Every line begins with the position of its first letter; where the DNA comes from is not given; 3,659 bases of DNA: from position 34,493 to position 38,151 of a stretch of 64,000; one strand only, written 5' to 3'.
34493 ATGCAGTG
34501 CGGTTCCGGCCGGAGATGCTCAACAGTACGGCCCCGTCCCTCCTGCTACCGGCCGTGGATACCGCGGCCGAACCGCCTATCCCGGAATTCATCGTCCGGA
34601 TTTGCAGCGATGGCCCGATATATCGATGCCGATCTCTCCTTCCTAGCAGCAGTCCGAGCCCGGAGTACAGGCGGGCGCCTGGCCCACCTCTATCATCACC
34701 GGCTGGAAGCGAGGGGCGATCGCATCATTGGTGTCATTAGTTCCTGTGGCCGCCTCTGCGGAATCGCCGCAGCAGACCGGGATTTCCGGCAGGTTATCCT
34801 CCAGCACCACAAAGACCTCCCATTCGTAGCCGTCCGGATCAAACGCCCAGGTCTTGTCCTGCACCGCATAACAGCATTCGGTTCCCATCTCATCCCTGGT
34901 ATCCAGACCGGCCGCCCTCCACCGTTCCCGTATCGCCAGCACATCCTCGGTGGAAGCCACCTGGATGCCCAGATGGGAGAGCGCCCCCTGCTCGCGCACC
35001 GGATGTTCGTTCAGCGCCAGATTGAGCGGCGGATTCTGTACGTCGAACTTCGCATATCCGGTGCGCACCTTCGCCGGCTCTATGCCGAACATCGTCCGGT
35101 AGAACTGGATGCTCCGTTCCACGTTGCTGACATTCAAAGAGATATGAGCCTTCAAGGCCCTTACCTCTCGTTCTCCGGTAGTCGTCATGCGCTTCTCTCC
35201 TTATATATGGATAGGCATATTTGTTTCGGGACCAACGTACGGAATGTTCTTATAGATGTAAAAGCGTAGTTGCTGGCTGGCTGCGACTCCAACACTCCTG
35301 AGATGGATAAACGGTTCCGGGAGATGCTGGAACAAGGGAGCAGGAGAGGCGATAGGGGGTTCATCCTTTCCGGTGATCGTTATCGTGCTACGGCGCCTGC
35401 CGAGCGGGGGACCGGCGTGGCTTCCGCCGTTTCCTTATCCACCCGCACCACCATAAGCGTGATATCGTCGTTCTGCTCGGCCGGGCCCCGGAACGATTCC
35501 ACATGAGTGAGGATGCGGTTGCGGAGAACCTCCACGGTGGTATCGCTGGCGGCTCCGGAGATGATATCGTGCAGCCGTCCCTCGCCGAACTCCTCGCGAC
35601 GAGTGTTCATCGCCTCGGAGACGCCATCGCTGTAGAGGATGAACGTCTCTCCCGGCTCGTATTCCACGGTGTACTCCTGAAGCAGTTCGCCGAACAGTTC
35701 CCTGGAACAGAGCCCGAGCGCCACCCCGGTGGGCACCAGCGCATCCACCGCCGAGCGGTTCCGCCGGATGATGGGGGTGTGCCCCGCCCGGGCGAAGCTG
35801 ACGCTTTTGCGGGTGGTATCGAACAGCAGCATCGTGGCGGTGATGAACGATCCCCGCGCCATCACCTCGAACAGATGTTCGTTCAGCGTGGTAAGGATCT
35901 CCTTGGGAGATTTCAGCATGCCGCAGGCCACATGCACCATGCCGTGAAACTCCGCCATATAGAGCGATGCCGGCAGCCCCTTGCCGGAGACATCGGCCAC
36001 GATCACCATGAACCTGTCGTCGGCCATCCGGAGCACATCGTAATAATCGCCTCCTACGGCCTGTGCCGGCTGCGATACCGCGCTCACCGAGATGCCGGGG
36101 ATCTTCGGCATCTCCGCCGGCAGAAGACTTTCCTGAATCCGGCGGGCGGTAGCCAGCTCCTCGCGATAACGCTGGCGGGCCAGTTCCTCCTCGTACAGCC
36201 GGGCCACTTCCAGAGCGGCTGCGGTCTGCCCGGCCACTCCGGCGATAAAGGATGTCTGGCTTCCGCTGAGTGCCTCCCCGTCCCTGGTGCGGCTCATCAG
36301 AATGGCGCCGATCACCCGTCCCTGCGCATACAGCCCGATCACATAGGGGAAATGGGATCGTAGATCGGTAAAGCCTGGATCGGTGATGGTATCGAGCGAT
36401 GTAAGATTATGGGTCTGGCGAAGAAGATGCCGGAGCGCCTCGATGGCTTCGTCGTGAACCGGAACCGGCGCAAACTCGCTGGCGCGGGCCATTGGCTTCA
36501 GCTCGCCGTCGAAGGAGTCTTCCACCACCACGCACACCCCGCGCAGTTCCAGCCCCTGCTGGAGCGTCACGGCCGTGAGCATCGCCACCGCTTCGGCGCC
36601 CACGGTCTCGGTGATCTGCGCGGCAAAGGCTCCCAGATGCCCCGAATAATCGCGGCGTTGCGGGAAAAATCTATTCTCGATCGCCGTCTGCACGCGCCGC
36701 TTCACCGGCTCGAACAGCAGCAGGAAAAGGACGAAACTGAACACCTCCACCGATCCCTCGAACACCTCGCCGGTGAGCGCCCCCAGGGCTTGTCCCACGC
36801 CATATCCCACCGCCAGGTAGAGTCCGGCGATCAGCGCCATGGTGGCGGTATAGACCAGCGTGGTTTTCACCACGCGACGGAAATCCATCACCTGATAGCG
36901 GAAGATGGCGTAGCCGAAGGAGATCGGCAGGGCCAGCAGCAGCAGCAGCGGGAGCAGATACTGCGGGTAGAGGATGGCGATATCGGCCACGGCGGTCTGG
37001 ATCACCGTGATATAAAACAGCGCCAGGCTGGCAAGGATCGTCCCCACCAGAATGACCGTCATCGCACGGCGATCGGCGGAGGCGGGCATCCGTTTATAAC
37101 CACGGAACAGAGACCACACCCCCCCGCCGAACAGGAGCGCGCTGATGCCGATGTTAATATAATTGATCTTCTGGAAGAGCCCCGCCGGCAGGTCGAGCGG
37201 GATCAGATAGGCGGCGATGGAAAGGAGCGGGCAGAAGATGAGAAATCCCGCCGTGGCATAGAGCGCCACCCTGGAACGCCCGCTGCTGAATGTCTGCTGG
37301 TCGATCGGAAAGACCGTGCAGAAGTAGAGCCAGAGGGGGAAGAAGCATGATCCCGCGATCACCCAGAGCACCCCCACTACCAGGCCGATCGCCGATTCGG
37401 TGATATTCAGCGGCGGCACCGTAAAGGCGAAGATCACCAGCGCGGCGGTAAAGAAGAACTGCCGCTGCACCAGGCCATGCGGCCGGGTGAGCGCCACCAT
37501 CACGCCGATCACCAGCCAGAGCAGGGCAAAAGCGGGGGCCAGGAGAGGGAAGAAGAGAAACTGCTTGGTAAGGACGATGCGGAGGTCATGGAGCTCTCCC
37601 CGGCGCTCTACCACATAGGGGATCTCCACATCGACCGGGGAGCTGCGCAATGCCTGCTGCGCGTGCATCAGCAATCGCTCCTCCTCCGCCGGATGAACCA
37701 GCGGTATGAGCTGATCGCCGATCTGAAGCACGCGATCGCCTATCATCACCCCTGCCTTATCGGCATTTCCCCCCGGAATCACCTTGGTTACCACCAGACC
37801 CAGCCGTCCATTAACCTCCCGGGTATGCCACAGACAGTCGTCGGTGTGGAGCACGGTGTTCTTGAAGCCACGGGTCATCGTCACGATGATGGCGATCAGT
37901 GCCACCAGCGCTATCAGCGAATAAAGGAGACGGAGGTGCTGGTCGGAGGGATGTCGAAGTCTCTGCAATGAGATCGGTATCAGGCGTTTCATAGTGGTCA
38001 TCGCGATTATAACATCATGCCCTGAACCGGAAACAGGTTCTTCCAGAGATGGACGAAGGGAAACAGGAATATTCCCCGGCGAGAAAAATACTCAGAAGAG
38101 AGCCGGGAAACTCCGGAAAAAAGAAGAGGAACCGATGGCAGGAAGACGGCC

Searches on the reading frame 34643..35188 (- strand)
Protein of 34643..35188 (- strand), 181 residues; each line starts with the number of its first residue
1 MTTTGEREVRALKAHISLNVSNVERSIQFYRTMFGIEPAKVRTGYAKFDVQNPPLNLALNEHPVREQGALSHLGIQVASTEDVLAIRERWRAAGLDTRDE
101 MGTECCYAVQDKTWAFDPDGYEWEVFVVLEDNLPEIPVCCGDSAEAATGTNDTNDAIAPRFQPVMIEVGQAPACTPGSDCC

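Call 42: search_protein_families(library=pfam, proteins=[window:34643-35188:-], max_evalue=0.0001)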
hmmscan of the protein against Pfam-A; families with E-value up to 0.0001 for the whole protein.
window:34643-35188:- (181 aa): 1 family
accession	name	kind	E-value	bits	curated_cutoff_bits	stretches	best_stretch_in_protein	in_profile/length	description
PF00903.31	Glyoxalase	-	4e-16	59.9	20.6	1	14-125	3-121/121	Glyoxalase/Bleomycin resistance protein/Dioxygenase superfamily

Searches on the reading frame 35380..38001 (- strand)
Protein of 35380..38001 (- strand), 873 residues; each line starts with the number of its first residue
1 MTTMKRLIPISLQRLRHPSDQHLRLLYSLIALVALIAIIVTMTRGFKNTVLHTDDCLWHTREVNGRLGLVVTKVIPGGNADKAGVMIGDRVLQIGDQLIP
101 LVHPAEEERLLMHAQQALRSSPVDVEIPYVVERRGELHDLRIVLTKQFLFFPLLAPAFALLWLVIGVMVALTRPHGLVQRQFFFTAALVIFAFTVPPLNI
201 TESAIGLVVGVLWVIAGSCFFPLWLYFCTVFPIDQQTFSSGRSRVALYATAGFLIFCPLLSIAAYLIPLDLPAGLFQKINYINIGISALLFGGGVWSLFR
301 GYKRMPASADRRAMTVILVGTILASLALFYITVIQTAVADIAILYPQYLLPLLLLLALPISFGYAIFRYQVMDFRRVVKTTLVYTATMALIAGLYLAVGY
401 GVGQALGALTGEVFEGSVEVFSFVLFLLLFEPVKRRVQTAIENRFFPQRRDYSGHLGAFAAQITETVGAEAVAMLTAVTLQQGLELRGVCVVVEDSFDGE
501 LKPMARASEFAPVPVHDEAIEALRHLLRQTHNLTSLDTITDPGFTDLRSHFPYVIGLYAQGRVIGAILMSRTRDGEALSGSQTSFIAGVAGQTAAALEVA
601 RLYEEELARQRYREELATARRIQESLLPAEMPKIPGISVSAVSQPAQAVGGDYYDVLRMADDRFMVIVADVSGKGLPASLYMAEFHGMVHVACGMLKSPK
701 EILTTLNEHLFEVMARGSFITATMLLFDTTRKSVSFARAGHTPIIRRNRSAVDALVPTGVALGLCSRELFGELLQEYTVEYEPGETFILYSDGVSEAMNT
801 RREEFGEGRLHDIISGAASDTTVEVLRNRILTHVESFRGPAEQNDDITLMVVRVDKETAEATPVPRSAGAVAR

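Call 20: search_protein_families(library=pfam, proteins=[window:35380-38001:-], max_evalue=0.00001)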
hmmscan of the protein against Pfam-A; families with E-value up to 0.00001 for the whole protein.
window:35380-38001:- (873 aa): 2 families
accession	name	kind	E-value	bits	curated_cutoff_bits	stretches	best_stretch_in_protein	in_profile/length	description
PF07228.17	SpoIIE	-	5.5e-38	131.3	25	1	661-854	2-191/192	Stage II sporulation protein E (SpoIIE)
PF17820.7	PDZ_6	-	4.3e-06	26.8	27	1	70-103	1-32/54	PDZ domain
